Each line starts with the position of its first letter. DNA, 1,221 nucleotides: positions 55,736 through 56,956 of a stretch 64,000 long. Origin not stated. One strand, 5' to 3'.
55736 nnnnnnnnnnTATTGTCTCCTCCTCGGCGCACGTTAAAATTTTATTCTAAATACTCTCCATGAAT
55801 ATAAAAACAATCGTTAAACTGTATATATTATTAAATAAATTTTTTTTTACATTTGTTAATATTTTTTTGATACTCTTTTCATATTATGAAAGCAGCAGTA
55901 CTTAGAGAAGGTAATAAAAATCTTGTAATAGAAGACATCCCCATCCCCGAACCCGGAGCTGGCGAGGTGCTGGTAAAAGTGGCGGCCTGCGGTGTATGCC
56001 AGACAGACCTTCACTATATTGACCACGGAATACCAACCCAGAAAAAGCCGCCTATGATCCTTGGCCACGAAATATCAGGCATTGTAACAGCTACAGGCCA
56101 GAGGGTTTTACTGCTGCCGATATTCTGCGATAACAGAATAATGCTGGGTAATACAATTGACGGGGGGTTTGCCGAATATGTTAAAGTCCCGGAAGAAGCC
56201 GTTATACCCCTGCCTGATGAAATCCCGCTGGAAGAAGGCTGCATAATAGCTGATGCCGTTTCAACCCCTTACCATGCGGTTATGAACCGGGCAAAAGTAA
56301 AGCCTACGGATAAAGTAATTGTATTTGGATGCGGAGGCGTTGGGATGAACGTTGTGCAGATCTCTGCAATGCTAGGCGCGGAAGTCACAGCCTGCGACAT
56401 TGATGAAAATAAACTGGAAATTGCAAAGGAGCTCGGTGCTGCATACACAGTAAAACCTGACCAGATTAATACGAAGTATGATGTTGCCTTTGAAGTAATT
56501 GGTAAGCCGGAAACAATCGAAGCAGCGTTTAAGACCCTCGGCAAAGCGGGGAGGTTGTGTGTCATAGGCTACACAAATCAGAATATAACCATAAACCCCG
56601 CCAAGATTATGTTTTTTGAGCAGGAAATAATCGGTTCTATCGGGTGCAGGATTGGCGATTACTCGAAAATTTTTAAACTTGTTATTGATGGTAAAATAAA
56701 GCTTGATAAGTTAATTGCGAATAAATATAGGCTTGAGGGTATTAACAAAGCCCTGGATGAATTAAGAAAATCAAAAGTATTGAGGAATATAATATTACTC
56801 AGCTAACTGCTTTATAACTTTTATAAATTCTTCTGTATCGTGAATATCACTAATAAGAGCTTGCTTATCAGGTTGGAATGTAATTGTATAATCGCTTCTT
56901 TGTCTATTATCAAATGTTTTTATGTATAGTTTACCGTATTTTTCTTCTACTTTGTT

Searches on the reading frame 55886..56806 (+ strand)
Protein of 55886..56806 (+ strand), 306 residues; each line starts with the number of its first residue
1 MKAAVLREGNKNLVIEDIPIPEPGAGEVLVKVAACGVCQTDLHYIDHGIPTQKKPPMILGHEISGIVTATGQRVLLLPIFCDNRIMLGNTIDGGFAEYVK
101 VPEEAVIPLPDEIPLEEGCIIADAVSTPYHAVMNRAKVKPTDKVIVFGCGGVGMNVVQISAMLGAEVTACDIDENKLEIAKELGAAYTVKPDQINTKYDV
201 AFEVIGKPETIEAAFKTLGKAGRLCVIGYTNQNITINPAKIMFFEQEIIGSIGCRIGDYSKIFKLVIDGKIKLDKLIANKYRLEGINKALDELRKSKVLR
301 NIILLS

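Call 55: search_protein_families(library=pfam, proteins=[window:55886-56806:+], max_evalue=0.0001)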
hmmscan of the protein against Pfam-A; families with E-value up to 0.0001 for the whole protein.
window:55886-56806:+ (306 aa): 4 families
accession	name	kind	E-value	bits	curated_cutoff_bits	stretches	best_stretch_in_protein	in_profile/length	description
PF00107.32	ADH_zinc_N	-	3.4e-23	82.5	31.8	1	151-266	1-127/129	Zinc-binding dehydrogenase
PF08240.17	ADH_N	-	6.4e-19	68.6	23.5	1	24-111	1-104/104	Alcohol dehydrogenase GroES-like domain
PF16912.11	Glu_dehyd_C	-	9.2e-10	38.8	34.9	1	131-292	22-200/211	Glucose dehydrogenase C-terminus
PF01262.27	AlaDh_PNT_C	-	1e-06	28.8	23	1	140-188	27-77/214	Alanine dehydrogenase/PNT, C-terminal domain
